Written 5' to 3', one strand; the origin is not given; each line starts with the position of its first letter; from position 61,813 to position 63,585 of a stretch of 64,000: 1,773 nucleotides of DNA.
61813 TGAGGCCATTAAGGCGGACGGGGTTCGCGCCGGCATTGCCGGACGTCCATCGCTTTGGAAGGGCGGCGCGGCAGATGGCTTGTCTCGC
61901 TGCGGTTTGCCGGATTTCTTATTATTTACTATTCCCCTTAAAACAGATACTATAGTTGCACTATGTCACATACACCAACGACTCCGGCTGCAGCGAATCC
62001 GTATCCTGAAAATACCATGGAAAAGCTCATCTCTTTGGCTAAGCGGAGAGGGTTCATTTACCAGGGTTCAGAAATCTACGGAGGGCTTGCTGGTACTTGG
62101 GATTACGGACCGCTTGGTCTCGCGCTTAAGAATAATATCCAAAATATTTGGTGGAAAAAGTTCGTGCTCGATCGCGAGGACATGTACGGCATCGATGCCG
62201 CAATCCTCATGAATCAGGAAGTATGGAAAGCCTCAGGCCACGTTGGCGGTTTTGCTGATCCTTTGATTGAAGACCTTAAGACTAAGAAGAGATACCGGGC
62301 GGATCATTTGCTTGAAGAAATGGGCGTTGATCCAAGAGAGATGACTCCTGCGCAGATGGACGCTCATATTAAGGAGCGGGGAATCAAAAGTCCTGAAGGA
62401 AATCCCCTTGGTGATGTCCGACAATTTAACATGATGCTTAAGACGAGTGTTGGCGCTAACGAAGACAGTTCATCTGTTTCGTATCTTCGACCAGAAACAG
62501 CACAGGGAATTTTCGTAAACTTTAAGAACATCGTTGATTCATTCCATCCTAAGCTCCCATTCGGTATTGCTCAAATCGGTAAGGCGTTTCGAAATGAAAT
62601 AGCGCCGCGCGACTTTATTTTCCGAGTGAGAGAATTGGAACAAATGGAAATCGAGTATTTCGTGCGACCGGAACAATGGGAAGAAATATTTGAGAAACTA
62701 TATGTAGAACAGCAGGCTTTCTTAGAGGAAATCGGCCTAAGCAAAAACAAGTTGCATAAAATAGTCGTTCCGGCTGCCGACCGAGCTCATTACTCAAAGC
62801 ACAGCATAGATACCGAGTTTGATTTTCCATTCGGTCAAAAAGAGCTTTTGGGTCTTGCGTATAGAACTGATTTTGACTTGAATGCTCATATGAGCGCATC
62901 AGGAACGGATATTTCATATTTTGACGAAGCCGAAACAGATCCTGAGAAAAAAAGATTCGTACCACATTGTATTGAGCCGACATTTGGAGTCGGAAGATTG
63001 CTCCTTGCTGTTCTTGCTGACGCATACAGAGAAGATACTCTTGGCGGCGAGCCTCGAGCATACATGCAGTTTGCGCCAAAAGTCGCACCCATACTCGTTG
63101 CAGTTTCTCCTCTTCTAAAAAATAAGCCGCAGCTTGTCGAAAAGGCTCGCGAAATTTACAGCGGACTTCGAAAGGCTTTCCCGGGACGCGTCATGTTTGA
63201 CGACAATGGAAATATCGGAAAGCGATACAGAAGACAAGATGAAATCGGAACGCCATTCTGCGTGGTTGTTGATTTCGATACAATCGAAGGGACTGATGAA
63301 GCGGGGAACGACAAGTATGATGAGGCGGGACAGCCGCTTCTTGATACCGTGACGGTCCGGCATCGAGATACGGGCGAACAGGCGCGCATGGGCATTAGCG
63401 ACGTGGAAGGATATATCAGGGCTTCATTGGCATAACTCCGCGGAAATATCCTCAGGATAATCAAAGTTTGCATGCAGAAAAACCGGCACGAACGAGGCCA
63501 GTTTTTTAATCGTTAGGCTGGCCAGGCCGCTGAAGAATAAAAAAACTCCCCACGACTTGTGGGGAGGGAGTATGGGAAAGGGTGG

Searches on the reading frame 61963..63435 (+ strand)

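Call 66: search_protein_families(library=pfam, proteins=[window:61963-63435:+], max_evalue=0.001)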
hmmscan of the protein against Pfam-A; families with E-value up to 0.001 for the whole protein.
window:61963-63435:+ (490 aa): 2 families
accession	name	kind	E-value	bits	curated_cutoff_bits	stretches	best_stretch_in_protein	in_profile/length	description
PF03129.25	HGTP_anticodon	-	3.2e-17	62.9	21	1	379-487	2-93/94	Anticodon binding domain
PF00587.30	tRNA-synt_2b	-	1.4e-14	55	29.3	1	173-352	11-177/179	tRNA synthetase class II core domain (G, H, P, S and T)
